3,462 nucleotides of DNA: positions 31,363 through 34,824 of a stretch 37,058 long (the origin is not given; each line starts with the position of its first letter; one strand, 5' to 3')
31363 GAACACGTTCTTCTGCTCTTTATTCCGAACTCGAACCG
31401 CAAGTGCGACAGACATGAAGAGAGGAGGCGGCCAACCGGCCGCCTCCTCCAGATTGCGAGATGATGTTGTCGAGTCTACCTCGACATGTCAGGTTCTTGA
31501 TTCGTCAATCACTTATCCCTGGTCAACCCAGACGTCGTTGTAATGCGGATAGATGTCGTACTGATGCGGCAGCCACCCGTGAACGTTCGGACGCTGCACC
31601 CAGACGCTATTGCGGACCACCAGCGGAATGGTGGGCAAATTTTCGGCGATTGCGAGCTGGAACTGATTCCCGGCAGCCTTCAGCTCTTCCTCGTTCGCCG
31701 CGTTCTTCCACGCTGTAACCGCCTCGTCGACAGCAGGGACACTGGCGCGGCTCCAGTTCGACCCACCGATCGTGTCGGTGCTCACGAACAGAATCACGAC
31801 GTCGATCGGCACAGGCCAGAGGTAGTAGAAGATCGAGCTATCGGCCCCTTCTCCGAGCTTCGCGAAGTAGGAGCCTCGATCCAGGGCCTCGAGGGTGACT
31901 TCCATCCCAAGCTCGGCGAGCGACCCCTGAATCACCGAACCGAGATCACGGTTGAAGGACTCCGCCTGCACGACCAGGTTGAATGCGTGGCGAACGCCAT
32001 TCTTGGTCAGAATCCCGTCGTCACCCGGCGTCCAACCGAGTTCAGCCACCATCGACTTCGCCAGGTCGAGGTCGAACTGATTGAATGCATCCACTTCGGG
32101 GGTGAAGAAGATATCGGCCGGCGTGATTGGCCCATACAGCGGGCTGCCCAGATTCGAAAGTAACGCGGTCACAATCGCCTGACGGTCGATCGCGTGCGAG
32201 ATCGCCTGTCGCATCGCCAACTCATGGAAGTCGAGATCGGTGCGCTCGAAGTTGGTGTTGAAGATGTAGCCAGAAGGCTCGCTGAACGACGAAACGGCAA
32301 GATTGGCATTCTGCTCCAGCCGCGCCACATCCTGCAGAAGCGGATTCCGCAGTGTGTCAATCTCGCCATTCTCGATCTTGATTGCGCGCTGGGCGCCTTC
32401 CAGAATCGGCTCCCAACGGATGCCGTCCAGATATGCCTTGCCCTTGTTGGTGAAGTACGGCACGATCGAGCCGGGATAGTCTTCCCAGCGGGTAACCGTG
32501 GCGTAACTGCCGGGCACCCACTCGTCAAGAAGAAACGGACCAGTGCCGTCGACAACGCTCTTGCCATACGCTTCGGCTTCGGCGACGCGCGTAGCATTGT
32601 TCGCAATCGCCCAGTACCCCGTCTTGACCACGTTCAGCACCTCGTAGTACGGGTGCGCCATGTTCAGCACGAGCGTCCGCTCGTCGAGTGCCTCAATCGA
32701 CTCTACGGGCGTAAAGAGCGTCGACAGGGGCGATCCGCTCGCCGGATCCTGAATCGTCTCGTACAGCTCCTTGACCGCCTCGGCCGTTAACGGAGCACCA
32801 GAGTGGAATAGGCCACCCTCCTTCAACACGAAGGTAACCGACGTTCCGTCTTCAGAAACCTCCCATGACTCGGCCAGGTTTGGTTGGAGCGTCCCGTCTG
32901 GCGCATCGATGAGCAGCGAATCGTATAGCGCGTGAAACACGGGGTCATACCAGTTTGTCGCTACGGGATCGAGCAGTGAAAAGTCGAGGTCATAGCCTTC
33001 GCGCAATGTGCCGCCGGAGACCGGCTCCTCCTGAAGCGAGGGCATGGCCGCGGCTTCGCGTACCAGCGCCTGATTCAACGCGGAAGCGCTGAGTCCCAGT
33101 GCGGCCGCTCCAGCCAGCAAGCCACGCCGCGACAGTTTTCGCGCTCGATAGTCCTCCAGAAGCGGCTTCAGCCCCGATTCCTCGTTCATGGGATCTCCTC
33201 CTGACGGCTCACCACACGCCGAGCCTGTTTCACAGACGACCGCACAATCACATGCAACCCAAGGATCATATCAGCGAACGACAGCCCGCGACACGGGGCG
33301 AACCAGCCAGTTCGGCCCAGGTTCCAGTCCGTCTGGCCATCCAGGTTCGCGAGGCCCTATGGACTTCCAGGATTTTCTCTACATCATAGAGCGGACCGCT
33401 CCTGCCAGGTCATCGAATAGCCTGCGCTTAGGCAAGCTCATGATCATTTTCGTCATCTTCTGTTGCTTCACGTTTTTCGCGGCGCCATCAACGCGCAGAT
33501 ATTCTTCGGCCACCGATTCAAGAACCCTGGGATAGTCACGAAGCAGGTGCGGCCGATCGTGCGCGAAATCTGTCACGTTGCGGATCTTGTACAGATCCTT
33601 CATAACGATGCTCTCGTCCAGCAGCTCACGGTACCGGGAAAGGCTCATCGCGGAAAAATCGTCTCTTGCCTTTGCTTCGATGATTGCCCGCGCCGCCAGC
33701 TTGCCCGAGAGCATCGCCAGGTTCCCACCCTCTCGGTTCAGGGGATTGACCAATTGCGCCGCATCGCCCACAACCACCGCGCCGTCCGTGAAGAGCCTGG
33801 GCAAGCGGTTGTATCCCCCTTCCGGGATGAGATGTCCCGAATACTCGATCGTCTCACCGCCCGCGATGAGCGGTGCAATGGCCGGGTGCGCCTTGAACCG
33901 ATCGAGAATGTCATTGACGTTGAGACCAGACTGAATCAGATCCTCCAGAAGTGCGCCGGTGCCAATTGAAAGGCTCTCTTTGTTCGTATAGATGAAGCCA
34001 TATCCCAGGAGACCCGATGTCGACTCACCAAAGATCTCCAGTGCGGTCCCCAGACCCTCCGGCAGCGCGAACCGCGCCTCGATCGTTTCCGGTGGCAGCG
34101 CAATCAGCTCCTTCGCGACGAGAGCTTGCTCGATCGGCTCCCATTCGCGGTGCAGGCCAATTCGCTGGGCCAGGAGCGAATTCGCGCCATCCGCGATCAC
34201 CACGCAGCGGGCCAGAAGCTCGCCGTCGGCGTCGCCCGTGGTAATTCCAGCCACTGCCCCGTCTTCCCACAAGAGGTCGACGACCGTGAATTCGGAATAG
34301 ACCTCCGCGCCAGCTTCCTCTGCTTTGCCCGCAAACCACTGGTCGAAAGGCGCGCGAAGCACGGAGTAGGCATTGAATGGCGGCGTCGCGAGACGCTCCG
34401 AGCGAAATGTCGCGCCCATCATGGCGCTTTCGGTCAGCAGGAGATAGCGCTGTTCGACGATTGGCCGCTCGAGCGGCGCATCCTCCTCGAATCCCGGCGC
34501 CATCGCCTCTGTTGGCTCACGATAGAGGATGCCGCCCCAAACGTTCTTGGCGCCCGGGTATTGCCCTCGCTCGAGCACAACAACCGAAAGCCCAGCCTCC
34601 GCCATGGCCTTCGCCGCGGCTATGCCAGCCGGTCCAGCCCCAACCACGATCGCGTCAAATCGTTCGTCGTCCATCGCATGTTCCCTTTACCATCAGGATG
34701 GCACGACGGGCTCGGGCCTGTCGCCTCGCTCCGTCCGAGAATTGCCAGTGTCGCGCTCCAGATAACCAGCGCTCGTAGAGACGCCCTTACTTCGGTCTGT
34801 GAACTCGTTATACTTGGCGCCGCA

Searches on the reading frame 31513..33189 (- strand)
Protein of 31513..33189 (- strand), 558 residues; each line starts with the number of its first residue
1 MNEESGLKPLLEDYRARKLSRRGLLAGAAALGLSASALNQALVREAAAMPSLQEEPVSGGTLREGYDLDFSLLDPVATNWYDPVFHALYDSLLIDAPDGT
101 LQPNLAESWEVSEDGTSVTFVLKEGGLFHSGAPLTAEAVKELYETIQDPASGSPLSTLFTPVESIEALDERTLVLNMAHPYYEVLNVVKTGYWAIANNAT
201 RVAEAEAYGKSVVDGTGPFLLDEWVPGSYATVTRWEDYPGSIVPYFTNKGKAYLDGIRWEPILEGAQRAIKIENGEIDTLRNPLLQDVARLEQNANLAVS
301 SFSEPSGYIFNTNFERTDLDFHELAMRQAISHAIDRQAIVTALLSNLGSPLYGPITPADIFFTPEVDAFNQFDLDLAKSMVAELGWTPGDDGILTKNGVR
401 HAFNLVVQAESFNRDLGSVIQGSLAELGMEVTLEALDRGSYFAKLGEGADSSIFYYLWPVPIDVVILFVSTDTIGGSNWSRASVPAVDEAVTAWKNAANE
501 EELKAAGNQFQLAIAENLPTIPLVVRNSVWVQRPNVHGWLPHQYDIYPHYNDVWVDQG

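Call 3: search_protein_families(library=pfam, proteins=[window:31513-33189:-], max_evalue=0.01)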
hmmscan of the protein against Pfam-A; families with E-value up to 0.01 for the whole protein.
window:31513-33189:- (558 aa): 1 family
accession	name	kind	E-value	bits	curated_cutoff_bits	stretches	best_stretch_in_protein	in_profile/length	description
PF00496.27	SBP_bac_5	-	3.1e-69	234.3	32.4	1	101-442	2-330/368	Bacterial extracellular solute-binding proteins, family 5 Middle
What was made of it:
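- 31513..33189 (-): SBP_bac_5 substrate-binding protein gene with a Tat-type signal (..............). It resembles NikA, CntA and GsiB but scores below every curated cut-off. Pfam PF00496, E = 3e-69 (call 3).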

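Call 40: search_protein_families(library=ncbifam, proteins=[window:31513-33189:-], max_evalue=0.01)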
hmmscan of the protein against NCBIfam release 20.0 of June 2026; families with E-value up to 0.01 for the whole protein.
window:31513-33189:- (558 aa): 10 families
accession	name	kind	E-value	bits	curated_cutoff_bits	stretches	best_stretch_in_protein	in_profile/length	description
TIGR02294.1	nickel_nikA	equivalog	2.6e-40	138.4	393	1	88-468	35-411/501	nickel ABC transporter substrate-binding protein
TIGR04028.1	SBP_KPN_01854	hypoth_equivalog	7.9e-32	110.5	468.5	1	83-441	25-387/509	TIGR04028 family ABC transporter substrate-binding protein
NF045468.1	Opp5A_nikA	equivalog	4.2e-31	108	600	1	71-547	29-480/488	nickel ABC transporter substrate-binding protein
NF047575.1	opine_bind_CntA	exception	3e-30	105.3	800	1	88-435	65-411/535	staphylopine-dependent metal ABC transporter substrate-binding lipoprotein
NF011942.0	PRK15413.1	equivalog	2.6e-29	102.3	594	1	70-538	38-495/512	glutathione ABC transporter substrate-binding protein GsiB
NF045467.1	Opp4A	equivalog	9.9e-27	93.4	650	2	215-538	209-540/556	oligopeptide ABC transporter substrate-binding protein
NF043070.1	DppA_dipep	equivalog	6.5e-15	54.7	1005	2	165-530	155-509/535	dipeptide ABC transporter periplasmic-binding protein DppA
NF011689.0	PRK15109.1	equivalog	8.2e-10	37.9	560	1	161-342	156-330/547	ABC transporter substrate-binding protein SapA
NF007287.0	PRK09755.1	equivalog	1e-08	34.5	1098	1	83-157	58-132/535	ABC transporter substrate-binding protein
NF011684.0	PRK15104.1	equivalog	4.6e-08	32.2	947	1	86-156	67-136/543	oligopeptide ABC transporter substrate-binding protein OppA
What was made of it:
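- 31513..33189 (-): NCBIfam best matches are nickel, opine and glutathione SBPs, all below cut-off (call 40).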

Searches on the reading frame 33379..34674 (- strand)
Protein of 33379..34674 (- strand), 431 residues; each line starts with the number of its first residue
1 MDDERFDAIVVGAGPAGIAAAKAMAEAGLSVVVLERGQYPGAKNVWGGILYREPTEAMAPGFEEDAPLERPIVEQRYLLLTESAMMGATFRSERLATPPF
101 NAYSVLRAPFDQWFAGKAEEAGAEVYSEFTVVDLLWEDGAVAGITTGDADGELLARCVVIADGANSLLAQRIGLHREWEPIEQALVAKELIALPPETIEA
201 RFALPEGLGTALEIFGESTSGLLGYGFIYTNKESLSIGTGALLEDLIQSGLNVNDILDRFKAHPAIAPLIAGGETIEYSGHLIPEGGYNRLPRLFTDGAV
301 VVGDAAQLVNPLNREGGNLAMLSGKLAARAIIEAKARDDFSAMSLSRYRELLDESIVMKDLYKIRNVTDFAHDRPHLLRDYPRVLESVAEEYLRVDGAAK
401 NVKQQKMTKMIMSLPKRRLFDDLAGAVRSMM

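Call 3: search_protein_families(library=pfam, proteins=[window:33379-34674:-], max_evalue=0.01)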
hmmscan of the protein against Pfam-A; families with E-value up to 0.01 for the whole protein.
window:33379-34674:- (431 aa): 13 families
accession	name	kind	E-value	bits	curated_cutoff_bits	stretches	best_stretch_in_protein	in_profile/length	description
PF01266.30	DAO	-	2.5e-14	54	27.9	2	7-53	1-49/353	FAD dependent oxidoreductase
PF01494.25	FAD_binding_3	-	5.1e-12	46.1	22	1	6-177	2-172/349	FAD binding domain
PF00890.30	FAD_binding_2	-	5.7e-10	39.4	20.4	1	7-46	1-40/414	FAD binding domain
PF12831.13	FAD_oxidored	-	1.6e-09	38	27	1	7-163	1-143/416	FAD dependent oxidoreductase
PF03486.20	HI0933_like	-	5.3e-09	36.3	50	1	7-45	2-40/244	HI0933-like protein Rossmann domain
PF07992.20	Pyr_redox_2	-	2.1e-07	31.1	26.1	1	7-168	2-113/291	Pyridine nucleotide-disulphide oxidoreductase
PF13450.12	NAD_binding_8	-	3.3e-07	30.9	21.9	1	10-41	1-32/68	NAD(P)-binding Rossmann-like domain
PF01946.23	Thi4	-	3.7e-07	30.1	26.2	1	6-52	18-65/235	Thi4 family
PF13738.12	Pyr_redox_3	-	2.3e-06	27.5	30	1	9-38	1-31/305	Pyridine nucleotide-disulphide oxidoreductase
PF01134.28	GIDA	-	0.0002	21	22.1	1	7-34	1-28/391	Glucose inhibited division protein A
PF05834.18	Lycopene_cycl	-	0.00024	20.8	23.4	1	7-46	1-44/380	Lycopene cyclase protein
PF04820.20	Trp_halogenase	-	0.0004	19.8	21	0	102-194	152-242/458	Tryptophan halogenase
PF00070.33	Pyr_redox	-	0.0017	19.2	22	0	8-40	2-34/82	Pyridine nucleotide-disulphide oxidoreductase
